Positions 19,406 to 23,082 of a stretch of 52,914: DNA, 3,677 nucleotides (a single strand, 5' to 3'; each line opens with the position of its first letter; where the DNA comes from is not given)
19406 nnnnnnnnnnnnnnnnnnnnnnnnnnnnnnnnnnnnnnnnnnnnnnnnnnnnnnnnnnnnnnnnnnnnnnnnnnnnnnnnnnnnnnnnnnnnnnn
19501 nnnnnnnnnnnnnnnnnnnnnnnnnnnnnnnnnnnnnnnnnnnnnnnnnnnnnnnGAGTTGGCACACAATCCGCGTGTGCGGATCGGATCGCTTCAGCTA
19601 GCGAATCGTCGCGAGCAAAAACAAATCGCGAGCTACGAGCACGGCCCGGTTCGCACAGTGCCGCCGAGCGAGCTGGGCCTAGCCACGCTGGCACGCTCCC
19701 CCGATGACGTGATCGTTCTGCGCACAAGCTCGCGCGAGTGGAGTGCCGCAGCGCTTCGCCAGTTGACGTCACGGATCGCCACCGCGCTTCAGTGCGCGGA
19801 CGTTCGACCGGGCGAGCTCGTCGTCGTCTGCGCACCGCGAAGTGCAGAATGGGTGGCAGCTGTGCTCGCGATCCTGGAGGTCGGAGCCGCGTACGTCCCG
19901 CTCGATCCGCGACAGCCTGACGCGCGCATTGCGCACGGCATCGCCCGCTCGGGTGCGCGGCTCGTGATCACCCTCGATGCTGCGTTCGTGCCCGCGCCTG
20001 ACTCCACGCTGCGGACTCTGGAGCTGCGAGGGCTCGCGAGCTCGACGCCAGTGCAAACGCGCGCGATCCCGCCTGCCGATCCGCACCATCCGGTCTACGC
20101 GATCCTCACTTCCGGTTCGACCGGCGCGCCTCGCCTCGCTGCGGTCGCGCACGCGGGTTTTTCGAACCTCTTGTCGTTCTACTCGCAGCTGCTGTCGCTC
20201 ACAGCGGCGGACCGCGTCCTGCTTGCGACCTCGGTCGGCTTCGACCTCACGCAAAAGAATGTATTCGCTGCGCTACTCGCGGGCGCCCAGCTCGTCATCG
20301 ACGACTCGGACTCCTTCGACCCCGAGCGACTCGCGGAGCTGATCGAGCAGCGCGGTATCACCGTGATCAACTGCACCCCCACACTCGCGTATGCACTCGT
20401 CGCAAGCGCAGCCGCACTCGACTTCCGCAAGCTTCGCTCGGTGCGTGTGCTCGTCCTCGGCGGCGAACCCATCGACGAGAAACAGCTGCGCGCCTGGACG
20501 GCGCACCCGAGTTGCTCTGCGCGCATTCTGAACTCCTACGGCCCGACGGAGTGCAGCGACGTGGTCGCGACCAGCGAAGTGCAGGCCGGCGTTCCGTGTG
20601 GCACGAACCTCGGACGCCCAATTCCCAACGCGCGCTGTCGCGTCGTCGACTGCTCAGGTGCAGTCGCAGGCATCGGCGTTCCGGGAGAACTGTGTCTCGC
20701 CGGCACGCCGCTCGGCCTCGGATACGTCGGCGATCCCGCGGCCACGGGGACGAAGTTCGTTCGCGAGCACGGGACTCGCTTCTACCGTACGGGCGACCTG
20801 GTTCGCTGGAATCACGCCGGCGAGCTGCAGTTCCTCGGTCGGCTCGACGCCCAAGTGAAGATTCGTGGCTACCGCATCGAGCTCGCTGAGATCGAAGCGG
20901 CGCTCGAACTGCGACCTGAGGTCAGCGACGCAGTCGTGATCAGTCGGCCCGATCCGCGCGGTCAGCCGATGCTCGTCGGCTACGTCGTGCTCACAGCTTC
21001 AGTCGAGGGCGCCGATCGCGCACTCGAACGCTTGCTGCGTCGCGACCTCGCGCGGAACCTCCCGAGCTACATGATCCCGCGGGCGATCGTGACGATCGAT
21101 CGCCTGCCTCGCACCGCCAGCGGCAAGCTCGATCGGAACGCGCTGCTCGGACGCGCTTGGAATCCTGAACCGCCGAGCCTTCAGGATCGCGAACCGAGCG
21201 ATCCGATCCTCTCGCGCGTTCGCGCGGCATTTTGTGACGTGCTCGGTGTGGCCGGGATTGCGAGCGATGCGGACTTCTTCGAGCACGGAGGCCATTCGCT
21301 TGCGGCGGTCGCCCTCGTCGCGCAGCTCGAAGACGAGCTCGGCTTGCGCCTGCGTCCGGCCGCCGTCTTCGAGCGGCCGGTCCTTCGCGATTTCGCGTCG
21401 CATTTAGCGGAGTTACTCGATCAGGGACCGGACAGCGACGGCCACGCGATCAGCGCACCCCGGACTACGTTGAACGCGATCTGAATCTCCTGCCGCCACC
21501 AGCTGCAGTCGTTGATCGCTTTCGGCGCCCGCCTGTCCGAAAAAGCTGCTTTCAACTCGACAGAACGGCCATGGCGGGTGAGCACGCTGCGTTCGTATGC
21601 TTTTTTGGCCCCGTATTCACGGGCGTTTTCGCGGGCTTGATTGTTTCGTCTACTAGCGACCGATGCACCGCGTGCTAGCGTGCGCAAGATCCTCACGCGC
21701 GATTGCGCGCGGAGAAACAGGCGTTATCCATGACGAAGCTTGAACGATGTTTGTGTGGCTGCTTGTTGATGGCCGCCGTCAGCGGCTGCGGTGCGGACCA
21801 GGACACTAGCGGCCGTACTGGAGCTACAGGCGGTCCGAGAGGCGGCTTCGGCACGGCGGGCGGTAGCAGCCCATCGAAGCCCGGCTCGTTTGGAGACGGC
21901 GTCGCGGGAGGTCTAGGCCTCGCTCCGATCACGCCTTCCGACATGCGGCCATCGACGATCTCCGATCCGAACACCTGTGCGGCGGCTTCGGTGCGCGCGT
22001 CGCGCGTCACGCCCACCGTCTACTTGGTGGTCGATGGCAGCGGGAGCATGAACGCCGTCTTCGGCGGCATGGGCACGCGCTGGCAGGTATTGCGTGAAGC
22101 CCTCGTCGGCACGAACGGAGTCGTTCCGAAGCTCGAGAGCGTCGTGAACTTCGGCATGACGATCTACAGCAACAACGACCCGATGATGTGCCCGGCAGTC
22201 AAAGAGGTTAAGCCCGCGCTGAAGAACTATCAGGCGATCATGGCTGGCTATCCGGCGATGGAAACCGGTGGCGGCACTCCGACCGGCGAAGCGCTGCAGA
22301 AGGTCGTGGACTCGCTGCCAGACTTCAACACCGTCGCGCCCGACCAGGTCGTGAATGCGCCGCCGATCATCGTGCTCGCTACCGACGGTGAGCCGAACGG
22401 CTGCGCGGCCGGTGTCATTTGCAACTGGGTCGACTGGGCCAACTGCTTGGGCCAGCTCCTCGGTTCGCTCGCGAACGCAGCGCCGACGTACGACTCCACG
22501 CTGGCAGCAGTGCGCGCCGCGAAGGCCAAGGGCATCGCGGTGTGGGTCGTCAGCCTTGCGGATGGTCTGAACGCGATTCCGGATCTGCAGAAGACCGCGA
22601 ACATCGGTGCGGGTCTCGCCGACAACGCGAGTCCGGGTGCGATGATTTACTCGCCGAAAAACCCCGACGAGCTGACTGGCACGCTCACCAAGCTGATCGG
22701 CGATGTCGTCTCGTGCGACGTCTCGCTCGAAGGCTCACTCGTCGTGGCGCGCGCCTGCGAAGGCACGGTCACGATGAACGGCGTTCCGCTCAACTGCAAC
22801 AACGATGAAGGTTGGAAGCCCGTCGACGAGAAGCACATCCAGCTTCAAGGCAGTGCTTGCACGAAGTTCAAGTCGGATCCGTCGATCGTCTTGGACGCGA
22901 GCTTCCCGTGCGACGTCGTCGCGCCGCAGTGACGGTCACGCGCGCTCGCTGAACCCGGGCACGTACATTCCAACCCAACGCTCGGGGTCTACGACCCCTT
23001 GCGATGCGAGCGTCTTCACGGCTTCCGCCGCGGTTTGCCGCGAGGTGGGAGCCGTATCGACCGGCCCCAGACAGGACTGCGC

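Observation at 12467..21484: Compact head-to-head FAAL-PKS / NRPS pair with no chain-release domain: candidate orphan lipo-amino-acid or acyl-tetramate-type pathway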

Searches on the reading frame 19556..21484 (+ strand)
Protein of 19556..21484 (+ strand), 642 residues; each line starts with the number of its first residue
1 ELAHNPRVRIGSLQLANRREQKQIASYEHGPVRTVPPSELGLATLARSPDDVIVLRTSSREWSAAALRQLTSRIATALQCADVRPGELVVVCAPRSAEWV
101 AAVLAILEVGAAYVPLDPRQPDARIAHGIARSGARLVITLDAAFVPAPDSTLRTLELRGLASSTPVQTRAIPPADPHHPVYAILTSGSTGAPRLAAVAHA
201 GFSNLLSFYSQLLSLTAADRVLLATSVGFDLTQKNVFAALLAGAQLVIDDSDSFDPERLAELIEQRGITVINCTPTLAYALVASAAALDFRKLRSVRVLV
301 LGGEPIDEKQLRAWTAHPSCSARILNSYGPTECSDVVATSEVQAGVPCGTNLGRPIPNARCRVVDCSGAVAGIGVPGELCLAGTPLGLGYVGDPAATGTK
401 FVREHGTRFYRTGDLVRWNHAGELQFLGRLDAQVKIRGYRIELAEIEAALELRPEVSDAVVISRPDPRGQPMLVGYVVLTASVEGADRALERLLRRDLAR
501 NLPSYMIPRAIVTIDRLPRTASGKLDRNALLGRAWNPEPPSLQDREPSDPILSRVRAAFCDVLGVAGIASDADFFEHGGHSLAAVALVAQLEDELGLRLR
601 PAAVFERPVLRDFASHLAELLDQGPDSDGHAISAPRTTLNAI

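Call 29: search_solved_structures(query=window:19556-21484:+, max_evalue=1e-20, show_alignments=0)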
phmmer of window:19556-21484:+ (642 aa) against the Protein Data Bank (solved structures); distinct sequences matched with E-value up to 1e-20: 127 (the best 60 are shown).
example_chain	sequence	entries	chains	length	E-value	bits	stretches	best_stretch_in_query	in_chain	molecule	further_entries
9be3_A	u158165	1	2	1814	3.5e-158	531.1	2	48-592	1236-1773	Linear gramicidin synthase subunit A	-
6mfz_A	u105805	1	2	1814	3.5e-158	531.1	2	48-592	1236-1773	Linear gramicidin synthase subunit A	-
9meh_A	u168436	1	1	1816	3.5e-158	531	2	48-592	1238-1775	Linear gramicidin synthase subunit A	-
9be4_A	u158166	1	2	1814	1.4e-157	529.1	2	48-592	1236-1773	Linear gramicidin synthase subunit A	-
6mfy_A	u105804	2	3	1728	2.5e-154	518.3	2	48-530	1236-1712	Linear gramicidin synthase subunit A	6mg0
8xjz_C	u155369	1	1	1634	4.5e-104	352.3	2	47-600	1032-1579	Peptide synthetase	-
5u89_A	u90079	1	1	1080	6.4e-88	299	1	48-629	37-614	Amino acid adenylation domain protein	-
9bfd_B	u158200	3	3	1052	3.7e-78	266.7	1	39-617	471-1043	Tyrocidine synthase 2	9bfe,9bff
6p1j_A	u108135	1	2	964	6.1e-76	259.4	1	27-530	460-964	Txo2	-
5es5_A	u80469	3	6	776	9.7e-76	258.8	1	47-618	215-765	Linear gramicidin synthetase subunit A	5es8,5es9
6mfw_A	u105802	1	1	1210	3e-75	257.2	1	47-618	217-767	Linear gramicidin synthase subunit A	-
6mfx_A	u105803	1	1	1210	3.6e-75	256.9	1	47-618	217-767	Linear gramicidin synthase subunit A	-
2vsq_A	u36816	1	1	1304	5.7e-75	256.2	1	2-618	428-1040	SURFACTIN SYNTHETASE SUBUNIT 3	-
6ea3_B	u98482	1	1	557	7.7e-75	255.8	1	68-530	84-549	adenylation domain of Fuscachelin synthetase component H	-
7ly4_E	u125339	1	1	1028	3.3e-72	247.1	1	36-620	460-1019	BmdB, bacillamide NRPS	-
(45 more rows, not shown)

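Call 30: search_solved_structures(query=window:19556-21484:+, max_evalue=1e-150, show_alignments=1)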
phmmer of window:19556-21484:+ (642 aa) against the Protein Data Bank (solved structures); distinct sequences matched with E-value up to 1e-150: 5.
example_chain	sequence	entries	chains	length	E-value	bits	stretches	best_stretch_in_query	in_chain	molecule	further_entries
9be3_A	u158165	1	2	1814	3.5e-158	531.1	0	48-592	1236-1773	Linear gramicidin synthase subunit A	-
6mfz_A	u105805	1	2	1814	3.5e-158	531.1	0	48-592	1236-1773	Linear gramicidin synthase subunit A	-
9meh_A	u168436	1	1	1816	3.5e-158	531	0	48-592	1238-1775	Linear gramicidin synthase subunit A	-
9be4_A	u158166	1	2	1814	1.4e-157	529.1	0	48-592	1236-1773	Linear gramicidin synthase subunit A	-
6mfy_A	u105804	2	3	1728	2.5e-154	518.3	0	48-530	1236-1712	Linear gramicidin synthase subunit A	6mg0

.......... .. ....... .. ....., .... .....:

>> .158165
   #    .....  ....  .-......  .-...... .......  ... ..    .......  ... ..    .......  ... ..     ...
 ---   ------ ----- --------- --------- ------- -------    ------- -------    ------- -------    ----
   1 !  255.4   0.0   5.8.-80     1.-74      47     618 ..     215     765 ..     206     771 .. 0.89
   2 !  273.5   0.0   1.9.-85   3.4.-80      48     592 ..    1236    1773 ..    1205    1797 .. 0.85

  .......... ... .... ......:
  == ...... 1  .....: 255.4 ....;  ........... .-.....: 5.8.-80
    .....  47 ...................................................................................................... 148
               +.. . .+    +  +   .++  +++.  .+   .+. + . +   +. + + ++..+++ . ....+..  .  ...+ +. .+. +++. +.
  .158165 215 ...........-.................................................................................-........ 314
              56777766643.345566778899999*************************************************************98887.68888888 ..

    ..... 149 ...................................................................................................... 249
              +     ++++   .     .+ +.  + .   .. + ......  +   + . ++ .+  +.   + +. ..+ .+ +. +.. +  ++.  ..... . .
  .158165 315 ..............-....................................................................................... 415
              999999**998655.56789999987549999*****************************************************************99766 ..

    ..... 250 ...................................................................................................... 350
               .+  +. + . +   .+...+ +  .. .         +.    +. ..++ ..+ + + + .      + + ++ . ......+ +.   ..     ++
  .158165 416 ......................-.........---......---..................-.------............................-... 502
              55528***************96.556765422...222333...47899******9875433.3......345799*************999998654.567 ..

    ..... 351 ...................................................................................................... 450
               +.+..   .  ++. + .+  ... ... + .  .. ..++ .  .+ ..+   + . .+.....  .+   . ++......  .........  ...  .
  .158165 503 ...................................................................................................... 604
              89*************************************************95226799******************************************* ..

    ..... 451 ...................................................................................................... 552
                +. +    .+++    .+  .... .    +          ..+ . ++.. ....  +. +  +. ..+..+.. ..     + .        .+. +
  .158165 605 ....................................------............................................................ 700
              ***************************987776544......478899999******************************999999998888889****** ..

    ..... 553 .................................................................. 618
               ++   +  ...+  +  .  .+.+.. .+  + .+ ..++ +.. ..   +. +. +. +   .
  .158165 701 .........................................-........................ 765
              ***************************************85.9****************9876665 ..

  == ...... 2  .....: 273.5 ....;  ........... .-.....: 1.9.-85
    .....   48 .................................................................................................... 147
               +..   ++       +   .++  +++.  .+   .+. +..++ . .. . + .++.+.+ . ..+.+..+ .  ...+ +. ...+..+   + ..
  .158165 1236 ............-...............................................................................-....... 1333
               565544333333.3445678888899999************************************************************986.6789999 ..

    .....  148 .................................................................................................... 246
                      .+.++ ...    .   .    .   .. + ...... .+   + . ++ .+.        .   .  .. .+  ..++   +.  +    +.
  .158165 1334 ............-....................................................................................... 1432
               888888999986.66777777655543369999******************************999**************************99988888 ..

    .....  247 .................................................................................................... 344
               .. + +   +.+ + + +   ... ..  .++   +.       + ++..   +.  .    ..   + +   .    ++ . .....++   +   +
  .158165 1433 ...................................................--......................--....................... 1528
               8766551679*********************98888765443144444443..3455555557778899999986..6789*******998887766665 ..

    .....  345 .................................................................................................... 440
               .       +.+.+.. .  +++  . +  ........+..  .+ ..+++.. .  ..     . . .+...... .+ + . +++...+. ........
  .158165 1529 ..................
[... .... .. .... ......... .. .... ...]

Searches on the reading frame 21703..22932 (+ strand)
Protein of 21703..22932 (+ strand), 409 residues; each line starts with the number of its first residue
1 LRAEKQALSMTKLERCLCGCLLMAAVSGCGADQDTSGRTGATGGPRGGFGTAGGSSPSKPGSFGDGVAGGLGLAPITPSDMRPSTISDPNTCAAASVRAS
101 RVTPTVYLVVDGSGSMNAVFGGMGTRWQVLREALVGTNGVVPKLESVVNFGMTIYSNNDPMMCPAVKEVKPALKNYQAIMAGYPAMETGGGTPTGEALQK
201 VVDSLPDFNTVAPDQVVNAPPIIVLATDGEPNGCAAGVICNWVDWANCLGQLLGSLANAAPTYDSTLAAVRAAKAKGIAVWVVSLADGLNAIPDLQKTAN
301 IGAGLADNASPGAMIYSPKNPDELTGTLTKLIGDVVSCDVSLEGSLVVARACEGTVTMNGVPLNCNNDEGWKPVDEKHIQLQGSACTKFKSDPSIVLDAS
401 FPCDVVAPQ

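Call 8: search_protein_families(library=pfam, proteins=[window:21703-22932:+], max_evalue=0.001)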
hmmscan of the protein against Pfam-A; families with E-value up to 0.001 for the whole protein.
window:21703-22932:+ (409 aa): 2 families
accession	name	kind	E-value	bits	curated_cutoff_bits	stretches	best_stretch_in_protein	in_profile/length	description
PF13519.12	VWA_2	-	2.1e-05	25.5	27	1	106-230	1-107/107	von Willebrand factor type A domain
PF00092.34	VWA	-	3.2e-05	24.7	23.8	1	106-233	2-117/174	von Willebrand factor type A domain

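Call 83: search_protein_families(library=ncbifam, proteins=[window:21703-22932:+], max_evalue=0.00001)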
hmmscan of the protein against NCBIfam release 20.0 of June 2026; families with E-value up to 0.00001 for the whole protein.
window:21703-22932:+ (409 aa): 1 family
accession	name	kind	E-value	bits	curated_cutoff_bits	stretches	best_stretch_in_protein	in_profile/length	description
NF033757.1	gliding_CglB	equivalog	2.6e-10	39.9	200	0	163-286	143-260/402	adventurous gliding motility lipoprotein CglB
